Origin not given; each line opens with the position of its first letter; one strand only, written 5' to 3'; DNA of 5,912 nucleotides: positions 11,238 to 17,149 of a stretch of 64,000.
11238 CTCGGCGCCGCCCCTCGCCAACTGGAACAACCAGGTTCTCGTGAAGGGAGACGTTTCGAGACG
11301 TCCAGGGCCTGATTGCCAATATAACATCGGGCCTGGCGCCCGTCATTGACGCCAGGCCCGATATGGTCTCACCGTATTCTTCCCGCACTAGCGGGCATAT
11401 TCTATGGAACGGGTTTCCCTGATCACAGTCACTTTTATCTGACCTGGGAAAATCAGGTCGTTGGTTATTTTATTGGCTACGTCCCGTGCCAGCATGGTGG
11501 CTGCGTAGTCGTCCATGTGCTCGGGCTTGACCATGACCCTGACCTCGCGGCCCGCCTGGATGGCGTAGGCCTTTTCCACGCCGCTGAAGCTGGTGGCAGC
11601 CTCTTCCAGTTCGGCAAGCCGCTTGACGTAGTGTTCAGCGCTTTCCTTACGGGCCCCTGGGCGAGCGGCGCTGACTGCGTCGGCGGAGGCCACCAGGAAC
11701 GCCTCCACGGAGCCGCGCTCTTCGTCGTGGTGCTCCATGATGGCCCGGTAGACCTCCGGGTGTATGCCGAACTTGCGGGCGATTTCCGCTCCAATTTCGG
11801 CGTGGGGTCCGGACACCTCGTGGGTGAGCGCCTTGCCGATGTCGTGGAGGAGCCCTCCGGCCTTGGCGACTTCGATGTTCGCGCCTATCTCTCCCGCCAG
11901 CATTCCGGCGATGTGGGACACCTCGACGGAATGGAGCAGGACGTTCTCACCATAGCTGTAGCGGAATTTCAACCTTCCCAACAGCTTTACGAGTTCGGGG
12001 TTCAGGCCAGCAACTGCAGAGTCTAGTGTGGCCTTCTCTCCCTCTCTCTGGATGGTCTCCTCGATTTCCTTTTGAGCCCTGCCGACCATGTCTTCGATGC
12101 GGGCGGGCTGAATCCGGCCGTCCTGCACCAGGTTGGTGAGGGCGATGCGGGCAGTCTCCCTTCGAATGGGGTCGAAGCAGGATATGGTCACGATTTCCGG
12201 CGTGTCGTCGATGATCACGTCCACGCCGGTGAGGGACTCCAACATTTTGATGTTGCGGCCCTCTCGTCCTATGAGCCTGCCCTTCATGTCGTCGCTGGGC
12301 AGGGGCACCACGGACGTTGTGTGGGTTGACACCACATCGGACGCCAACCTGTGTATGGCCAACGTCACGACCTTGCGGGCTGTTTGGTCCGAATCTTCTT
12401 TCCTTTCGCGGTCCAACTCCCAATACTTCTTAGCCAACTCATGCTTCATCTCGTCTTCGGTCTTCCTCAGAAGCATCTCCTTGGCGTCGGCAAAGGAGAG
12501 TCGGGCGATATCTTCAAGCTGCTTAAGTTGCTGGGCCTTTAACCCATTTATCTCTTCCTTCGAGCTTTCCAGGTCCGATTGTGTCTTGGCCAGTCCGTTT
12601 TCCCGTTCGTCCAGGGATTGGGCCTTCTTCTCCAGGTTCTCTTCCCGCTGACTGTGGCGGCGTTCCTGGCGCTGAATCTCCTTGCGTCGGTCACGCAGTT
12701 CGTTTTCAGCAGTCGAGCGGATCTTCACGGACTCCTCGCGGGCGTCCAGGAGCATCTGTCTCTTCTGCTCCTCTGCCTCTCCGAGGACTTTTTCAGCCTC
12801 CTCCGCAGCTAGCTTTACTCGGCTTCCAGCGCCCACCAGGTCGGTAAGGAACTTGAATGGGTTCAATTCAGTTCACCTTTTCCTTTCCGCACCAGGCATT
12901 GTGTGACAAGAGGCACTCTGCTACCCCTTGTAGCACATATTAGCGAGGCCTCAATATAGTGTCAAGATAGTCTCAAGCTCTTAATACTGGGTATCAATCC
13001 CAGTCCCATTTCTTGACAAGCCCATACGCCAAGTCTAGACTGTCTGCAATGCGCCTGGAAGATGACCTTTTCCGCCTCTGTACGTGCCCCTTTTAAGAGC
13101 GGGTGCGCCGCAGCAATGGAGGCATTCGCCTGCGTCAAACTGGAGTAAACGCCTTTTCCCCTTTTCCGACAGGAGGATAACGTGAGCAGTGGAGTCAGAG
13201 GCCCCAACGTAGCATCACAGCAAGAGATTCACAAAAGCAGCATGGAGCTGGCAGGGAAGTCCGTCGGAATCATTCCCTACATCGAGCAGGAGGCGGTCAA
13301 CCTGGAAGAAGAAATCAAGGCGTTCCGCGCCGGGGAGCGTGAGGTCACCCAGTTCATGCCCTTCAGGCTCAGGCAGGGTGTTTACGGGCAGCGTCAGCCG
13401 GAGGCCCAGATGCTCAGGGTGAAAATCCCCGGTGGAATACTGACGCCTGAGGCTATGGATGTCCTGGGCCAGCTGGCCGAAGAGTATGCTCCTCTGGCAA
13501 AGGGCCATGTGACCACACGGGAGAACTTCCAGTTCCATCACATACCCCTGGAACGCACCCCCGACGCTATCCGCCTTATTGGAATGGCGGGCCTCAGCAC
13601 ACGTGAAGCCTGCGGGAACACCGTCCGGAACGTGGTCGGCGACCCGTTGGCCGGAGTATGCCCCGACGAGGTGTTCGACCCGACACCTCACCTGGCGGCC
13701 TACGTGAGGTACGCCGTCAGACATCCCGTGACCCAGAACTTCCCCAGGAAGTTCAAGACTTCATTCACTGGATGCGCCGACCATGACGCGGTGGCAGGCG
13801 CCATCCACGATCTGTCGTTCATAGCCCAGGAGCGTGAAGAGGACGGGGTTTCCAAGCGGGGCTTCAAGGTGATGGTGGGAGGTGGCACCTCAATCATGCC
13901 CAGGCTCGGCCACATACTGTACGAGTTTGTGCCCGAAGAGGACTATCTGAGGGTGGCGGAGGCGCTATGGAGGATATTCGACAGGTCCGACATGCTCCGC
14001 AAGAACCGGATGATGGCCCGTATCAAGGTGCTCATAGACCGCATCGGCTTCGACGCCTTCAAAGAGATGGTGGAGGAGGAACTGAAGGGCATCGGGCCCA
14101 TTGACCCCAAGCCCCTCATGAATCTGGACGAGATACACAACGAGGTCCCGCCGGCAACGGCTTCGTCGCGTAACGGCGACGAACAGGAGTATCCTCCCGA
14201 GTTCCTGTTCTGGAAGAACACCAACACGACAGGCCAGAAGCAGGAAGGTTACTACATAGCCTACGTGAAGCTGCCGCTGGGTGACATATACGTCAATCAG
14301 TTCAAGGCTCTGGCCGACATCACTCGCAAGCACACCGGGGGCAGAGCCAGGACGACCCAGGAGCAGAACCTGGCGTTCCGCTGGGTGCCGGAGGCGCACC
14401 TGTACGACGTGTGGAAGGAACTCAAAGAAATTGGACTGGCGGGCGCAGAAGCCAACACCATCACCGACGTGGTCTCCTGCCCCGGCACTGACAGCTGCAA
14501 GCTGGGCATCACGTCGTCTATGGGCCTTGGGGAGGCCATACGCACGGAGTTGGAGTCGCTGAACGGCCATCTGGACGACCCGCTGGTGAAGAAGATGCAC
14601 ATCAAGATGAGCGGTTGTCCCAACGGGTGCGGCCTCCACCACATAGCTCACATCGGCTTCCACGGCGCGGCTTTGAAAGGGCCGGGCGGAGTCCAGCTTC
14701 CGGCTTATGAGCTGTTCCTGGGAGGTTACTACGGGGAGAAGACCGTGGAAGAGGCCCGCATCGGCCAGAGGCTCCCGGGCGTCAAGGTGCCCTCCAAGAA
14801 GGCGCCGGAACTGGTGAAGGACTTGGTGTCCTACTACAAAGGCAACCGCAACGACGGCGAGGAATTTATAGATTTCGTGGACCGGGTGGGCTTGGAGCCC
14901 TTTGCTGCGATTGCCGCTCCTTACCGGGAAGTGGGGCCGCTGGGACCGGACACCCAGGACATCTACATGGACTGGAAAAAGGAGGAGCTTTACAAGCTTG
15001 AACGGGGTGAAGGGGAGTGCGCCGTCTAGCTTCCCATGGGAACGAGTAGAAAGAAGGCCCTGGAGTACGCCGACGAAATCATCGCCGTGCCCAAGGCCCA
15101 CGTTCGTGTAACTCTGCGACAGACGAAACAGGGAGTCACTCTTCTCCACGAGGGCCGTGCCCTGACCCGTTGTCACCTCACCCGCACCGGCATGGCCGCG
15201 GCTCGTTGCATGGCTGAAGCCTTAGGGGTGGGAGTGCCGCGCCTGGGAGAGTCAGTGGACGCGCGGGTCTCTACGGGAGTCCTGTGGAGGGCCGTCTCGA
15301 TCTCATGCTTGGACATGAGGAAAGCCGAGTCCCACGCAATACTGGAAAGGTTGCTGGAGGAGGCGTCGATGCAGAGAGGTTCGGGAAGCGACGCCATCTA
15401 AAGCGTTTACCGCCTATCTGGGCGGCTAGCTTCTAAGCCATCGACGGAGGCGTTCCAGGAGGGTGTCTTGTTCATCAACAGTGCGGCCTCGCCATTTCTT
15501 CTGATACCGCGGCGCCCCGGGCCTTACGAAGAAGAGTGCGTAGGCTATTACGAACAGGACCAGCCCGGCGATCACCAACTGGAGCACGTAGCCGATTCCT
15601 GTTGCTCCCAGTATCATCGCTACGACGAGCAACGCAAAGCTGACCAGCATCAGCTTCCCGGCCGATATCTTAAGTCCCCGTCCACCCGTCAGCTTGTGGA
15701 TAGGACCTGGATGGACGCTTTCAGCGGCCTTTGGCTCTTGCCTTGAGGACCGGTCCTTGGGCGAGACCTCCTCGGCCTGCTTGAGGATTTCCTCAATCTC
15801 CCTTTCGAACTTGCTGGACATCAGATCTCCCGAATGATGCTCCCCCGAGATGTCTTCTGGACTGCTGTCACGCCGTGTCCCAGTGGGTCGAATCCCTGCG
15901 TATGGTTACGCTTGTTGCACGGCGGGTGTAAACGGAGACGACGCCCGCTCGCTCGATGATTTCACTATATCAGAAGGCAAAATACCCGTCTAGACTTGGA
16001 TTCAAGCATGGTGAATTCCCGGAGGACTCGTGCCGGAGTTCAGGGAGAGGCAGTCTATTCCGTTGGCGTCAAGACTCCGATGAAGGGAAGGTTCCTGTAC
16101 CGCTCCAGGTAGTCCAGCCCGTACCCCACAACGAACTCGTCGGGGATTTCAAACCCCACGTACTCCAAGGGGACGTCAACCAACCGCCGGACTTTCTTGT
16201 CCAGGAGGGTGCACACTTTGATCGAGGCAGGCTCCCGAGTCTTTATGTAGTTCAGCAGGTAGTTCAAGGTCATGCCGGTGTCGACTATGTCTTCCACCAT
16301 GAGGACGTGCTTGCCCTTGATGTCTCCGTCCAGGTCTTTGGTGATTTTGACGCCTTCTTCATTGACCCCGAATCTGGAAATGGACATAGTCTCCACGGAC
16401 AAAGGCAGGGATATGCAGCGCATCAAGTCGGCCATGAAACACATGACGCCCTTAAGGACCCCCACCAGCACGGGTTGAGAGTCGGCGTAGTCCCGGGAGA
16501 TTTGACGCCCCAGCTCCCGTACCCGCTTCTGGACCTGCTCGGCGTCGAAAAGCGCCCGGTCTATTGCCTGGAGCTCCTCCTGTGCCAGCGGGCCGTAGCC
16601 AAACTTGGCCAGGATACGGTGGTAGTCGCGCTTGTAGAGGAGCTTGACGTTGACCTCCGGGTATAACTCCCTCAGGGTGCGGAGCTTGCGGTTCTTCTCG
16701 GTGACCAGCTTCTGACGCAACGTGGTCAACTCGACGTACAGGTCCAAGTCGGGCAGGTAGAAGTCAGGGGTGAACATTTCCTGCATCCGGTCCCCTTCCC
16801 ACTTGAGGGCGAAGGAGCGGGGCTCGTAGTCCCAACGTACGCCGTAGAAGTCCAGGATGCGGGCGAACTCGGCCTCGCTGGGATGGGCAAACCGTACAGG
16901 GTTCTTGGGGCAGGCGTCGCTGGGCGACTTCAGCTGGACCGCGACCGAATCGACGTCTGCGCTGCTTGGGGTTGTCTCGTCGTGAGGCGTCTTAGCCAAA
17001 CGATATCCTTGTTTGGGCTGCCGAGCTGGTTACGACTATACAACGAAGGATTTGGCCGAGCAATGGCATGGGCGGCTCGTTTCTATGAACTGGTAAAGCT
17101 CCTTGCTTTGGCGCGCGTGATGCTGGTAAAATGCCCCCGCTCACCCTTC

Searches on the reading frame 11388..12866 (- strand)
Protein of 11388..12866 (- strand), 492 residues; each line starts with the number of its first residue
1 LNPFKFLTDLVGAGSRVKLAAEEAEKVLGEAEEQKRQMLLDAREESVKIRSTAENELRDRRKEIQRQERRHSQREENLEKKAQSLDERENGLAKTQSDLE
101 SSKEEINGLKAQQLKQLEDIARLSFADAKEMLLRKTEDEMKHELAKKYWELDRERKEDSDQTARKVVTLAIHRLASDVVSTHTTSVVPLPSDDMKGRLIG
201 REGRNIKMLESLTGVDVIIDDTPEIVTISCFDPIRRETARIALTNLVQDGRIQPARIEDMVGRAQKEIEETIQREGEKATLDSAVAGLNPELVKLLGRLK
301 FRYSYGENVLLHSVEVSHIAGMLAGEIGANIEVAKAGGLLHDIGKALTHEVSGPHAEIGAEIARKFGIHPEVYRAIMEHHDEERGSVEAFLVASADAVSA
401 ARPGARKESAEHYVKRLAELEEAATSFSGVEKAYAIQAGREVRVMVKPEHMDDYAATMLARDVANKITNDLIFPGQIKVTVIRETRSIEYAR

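Call 58: search_protein_families(library=pfam, proteins=[window:11388-12866:-], max_evalue=0.00001)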
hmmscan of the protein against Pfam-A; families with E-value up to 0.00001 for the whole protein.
window:11388-12866:- (492 aa): 3 families
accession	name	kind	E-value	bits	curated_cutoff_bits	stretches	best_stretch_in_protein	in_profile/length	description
PF12072.13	RNase_Y_N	-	1.2e-37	129.8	32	1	16-177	28-200/201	RNase Y N-terminal region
PF01966.28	HD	-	1.9e-17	64.1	22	1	311-400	3-115/116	HD domain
PF00013.35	KH_1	-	2.3e-08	34.1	21.5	1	188-242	5-63/66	KH domain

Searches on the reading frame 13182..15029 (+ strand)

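Call 58: search_protein_families(library=pfam, proteins=[window:13182-15029:+], max_evalue=0.00001)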
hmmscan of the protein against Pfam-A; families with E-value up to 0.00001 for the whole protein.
window:13182-15029:+ (615 aa): 2 families
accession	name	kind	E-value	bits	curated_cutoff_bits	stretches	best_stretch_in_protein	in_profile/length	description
PF01077.27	NIR_SIR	-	2.9e-53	180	27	2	144-302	1-155/158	Nitrite and sulphite reductase 4Fe-4S domain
PF03460.22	NIR_SIR_ferr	-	7.2e-34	115.8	24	2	352-416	3-68/69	Nitrite/Sulfite reductase ferredoxin-like half domain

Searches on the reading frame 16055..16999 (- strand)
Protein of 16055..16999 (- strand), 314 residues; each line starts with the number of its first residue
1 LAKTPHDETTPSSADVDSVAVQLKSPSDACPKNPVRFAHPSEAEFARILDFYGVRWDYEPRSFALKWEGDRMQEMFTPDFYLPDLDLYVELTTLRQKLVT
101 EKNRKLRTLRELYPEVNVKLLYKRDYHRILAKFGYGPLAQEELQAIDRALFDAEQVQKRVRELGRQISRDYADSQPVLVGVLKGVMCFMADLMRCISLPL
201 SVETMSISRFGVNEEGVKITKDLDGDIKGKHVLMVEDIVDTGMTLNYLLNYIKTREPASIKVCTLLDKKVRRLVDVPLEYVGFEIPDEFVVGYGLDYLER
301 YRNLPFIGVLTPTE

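Call 59: search_protein_families(library=pfam, proteins=[window:16055-16999:-], max_evalue=0.00001)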
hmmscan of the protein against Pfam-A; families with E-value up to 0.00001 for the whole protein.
window:16055-16999:- (314 aa): 1 family
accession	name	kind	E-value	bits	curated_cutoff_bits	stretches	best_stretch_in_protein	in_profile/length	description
PF00156.33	Pribosyltran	-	1.1e-25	90.3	26.3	1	150-297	5-157/158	Phosphoribosyl transferase domain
